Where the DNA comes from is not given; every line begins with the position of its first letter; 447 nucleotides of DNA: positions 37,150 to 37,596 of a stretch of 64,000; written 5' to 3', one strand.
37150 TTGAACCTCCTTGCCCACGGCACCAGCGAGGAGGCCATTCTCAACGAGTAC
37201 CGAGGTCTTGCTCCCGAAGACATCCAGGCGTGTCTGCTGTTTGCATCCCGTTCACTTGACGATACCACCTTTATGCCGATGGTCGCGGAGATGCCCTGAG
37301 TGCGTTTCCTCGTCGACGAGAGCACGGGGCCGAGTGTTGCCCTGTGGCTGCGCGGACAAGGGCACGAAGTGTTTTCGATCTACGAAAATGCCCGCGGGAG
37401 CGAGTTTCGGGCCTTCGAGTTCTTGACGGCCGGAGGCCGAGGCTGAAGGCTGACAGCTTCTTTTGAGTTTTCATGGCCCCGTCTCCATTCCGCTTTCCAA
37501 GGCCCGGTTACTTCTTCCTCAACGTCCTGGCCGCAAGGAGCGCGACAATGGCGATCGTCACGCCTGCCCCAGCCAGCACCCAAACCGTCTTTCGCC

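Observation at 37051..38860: DUF433/DUF5615 toxin-antitoxin-like module disrupted next to a low-GC segment between imperfect direct repeats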

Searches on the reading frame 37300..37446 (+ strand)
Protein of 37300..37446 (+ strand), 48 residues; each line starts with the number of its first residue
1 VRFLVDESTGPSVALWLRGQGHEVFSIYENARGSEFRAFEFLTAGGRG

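Call 7: search_protein_families(library=pfam, proteins=[window:37300-37446:+], max_evalue=0.1)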
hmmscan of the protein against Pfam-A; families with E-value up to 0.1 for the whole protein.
window:37300-37446:+ (48 aa): 2 families
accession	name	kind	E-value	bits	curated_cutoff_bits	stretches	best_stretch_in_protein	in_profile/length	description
PF18478.7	PIN_10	-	0.00047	20.6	26.2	1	1-31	1-35/84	PIN like domain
PF18480.7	DUF5615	-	0.00079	19.7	23.8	1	1-31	1-31/110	Domain of unknown function (DUF5615)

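Call 51: list_cluster_members(proteins=[window:38434-38643:-, window:37300-37443:+, P0242, P0243, P0001])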
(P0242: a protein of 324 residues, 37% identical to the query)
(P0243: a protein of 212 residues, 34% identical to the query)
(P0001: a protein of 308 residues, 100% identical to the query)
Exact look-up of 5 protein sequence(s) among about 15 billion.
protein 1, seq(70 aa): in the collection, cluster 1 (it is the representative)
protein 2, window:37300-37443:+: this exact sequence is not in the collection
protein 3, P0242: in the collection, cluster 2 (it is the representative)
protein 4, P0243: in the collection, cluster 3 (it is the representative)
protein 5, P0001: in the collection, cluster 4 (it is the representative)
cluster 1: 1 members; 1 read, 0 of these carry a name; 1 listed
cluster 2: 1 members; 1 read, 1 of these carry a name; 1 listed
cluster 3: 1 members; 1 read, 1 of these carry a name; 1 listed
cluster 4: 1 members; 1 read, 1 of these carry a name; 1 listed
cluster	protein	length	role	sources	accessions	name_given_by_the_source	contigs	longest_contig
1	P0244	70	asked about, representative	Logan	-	-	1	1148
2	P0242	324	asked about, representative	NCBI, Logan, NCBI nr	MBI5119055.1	hypothetical protein HZA56_21535 [Candidatus Poribacteria bacterium] | hypothetical protein [Candidatus Poribacteria bacterium]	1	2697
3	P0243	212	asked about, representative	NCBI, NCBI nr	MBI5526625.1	MAG: hypothetical protein HY897_09860 [Deltaproteobacteria bacterium] | hypothetical protein [Deltaproteobacteria bacterium]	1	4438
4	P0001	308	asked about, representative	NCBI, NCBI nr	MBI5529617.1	MAG: hypothetical protein HY897_25095 [Deltaproteobacteria bacterium] | hypothetical protein [Deltaproteobacteria bacterium]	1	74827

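Call 73: search_protein_families(library=padloc, proteins=[window:37300-37446:+], max_evalue=0.01)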
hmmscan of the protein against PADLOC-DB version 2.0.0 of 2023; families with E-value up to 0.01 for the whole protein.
window:37300-37446:+ (48 aa): 0 families

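Call 74: search_protein_families(library=phrogs, proteins=[window:37300-37446:+], max_evalue=0.01)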
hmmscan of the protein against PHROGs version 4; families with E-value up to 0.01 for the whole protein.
window:37300-37446:+ (48 aa): 0 families
